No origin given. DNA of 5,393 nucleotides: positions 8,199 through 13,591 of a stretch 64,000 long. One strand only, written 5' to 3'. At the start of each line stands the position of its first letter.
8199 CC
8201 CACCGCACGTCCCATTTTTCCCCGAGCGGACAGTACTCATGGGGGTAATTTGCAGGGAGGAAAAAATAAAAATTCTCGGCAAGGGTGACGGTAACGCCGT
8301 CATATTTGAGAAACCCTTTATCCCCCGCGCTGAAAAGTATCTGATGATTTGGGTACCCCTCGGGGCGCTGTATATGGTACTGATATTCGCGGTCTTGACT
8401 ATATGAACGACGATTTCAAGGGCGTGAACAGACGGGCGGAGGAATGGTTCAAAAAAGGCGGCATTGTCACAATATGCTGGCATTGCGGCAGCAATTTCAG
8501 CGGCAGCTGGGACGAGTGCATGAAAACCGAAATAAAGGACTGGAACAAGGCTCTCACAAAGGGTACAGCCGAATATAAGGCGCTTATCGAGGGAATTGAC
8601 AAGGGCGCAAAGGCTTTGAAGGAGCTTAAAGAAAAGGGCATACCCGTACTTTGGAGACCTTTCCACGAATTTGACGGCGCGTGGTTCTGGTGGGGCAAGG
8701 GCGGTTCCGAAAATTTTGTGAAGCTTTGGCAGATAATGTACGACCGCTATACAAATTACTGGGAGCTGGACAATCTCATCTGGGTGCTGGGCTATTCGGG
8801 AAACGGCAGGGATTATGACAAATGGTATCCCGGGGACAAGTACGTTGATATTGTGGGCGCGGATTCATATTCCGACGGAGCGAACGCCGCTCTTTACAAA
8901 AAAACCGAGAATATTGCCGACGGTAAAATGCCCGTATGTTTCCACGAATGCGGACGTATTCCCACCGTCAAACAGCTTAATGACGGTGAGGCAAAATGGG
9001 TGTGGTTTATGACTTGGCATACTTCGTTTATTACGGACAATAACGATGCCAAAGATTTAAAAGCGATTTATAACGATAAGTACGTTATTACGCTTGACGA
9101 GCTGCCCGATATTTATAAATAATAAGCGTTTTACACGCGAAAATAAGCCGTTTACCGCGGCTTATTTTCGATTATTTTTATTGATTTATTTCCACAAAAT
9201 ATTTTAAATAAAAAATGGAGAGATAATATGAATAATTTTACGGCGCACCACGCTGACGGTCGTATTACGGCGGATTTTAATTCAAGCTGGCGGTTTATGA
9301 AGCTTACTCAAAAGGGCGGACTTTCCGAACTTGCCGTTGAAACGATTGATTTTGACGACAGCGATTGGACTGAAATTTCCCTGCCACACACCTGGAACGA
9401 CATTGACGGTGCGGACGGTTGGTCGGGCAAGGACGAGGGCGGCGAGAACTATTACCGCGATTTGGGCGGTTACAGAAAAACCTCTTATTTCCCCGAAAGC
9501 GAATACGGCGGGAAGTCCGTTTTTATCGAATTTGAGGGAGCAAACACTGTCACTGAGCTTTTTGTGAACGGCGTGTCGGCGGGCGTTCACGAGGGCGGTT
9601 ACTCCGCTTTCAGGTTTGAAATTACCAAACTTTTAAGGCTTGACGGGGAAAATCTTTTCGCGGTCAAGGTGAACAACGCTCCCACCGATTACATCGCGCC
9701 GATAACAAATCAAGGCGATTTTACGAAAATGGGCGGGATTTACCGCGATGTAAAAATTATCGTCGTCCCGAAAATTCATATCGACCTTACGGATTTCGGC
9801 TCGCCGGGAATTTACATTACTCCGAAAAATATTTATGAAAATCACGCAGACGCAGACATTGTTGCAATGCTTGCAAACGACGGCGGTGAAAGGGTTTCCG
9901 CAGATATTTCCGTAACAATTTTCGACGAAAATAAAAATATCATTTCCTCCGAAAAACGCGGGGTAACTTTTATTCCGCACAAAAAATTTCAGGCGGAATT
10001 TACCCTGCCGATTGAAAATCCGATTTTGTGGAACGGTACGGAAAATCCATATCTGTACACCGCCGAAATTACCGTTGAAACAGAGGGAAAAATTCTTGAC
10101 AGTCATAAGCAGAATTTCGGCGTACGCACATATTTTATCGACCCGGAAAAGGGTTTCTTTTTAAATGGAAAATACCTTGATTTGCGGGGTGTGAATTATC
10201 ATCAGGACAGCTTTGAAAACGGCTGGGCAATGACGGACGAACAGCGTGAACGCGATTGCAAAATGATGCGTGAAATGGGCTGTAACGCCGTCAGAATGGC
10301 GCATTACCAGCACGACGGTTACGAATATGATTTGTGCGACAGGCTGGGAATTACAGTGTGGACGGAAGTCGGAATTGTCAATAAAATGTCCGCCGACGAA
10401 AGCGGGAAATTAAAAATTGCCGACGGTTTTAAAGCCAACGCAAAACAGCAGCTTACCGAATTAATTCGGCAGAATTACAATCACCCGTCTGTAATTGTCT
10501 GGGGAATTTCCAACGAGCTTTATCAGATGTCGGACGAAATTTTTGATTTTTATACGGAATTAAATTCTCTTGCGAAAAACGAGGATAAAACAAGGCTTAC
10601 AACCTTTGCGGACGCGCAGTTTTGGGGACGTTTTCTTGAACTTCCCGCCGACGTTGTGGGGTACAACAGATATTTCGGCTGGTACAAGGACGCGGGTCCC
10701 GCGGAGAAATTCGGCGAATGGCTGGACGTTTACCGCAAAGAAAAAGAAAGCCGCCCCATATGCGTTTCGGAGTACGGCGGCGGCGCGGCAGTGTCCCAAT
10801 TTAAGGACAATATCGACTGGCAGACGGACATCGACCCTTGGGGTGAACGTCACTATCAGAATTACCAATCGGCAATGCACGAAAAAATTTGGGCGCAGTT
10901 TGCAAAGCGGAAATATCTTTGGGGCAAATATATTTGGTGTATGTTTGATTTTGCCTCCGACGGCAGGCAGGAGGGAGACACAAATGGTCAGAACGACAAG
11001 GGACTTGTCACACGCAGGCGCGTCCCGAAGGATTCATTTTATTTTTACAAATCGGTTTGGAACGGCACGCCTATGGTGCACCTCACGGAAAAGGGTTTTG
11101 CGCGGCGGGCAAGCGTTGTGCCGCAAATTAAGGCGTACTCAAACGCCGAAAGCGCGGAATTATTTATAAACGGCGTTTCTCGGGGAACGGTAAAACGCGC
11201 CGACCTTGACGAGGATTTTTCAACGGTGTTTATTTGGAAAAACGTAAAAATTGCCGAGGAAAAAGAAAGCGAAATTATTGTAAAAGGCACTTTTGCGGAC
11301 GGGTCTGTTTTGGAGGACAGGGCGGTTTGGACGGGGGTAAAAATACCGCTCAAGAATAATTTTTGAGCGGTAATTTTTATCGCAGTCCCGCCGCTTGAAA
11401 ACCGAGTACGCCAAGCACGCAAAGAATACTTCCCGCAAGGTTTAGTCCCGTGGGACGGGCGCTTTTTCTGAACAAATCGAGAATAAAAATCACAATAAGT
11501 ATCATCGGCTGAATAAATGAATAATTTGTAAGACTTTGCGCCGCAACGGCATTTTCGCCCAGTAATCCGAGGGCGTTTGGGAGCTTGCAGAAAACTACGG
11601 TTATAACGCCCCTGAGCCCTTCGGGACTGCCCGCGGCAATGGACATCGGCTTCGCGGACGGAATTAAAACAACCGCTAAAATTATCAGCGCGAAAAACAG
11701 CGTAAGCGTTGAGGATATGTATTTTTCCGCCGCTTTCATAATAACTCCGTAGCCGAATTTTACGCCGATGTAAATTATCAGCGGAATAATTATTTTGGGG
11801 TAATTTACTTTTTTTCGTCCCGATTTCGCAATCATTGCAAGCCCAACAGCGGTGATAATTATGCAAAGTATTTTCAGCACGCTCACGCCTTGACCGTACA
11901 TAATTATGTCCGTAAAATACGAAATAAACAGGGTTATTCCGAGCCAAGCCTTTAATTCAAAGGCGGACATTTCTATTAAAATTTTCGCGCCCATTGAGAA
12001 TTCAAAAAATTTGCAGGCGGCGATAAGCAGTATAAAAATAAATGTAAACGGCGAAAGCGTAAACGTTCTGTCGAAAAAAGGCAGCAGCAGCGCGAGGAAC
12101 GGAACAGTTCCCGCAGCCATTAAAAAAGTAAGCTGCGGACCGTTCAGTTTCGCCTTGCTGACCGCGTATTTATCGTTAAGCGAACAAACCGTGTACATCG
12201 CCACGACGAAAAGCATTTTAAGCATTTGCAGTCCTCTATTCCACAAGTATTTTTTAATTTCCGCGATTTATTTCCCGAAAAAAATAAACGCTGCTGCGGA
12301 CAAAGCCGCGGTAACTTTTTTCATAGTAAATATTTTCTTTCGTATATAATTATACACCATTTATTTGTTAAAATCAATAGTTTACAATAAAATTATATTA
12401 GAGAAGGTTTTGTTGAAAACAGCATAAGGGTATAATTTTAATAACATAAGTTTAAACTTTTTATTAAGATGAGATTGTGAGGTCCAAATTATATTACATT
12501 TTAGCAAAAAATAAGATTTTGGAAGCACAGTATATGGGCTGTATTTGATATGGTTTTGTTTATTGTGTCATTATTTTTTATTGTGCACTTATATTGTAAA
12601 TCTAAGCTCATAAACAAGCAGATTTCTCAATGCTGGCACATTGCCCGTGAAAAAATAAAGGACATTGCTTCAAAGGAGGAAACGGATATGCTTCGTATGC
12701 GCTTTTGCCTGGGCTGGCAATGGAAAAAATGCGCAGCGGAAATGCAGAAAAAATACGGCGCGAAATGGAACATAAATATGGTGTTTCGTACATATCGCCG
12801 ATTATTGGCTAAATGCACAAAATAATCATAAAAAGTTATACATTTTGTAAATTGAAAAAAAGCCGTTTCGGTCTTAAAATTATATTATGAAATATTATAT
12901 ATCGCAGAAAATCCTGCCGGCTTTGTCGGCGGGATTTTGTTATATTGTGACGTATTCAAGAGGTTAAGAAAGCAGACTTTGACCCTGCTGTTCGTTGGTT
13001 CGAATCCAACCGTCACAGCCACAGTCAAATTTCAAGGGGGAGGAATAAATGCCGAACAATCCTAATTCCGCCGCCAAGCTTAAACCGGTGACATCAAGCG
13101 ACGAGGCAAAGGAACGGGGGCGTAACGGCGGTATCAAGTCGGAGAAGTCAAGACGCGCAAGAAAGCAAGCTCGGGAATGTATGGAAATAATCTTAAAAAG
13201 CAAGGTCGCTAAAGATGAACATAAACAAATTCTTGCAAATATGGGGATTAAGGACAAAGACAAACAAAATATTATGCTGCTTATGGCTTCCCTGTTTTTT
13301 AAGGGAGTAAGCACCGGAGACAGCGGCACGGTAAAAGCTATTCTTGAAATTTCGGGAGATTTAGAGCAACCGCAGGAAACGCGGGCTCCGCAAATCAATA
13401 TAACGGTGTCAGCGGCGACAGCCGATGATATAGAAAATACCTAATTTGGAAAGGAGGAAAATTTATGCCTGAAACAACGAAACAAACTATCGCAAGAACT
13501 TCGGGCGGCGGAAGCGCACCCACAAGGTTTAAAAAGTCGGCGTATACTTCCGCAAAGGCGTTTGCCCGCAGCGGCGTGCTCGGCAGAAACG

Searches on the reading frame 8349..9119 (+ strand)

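Call 71: search_protein_families(library=pfam, proteins=[window:8349-9119:+], max_evalue=0.001)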
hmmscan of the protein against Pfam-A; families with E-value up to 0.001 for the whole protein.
window:8349-9119:+ (257 aa): 1 family
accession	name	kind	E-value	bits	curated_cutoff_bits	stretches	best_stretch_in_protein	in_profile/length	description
PF02156.21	Glyco_hydro_26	-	1.1e-50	173.3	20.2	1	26-251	78-311/311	Glycosyl hydrolase family 26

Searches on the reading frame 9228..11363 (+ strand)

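Call 71: search_protein_families(library=pfam, proteins=[window:9228-11363:+], max_evalue=0.001)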
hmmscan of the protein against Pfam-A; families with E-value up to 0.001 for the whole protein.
window:9228-11363:+ (712 aa): 6 families
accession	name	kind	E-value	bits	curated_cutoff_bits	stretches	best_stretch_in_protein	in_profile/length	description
PF02836.23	Glyco_hydro_2_C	-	1.2e-38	133.4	21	1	308-612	6-298/302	Glycosyl hydrolases family 2, TIM barrel domain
PF00703.27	Glyco_hydro_2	-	3.2e-16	60.5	23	1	195-300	6-109/109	Glycosyl hydrolases family 2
PF02837.24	Glyco_hydro_2_N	-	4.8e-15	56.3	28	1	16-180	3-168/169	Glycosyl hydrolases family 2, sugar binding domain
PF16355.11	DUF4982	-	8.8e-08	32.4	23.9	1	633-673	5-41/61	Domain of unknown function (DUF4982)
PF22666.2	Glyco_hydro_2_N2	-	1e-05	26.1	27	1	82-157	52-126/167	Glycosyl hydrolase 2 galactose-binding domain-like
PF22820.2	TcaA_3rd_4th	-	0.00038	20.8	27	0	634-681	5-50/73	TcaA protein 3rd/4th domain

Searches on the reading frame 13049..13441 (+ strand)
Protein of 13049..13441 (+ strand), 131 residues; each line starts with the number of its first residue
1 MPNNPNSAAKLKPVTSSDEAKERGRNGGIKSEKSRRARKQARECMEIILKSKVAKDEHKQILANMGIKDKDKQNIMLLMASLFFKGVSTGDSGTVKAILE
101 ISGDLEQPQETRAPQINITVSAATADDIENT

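Call 71: search_protein_families(library=pfam, proteins=[window:13049-13441:+], max_evalue=0.001)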
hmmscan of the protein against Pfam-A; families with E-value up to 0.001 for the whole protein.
window:13049-13441:+ (131 aa): 0 families

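Call 75: search_protein_families(library=phrogs, proteins=[window:13049-13441:+], max_evalue=0.001)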
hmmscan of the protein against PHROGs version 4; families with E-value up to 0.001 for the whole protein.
window:13049-13441:+ (131 aa): 1 family
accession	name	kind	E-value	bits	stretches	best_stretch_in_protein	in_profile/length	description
phrog_2412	-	unknown function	2.7e-10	41.5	1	11-112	7-106/150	-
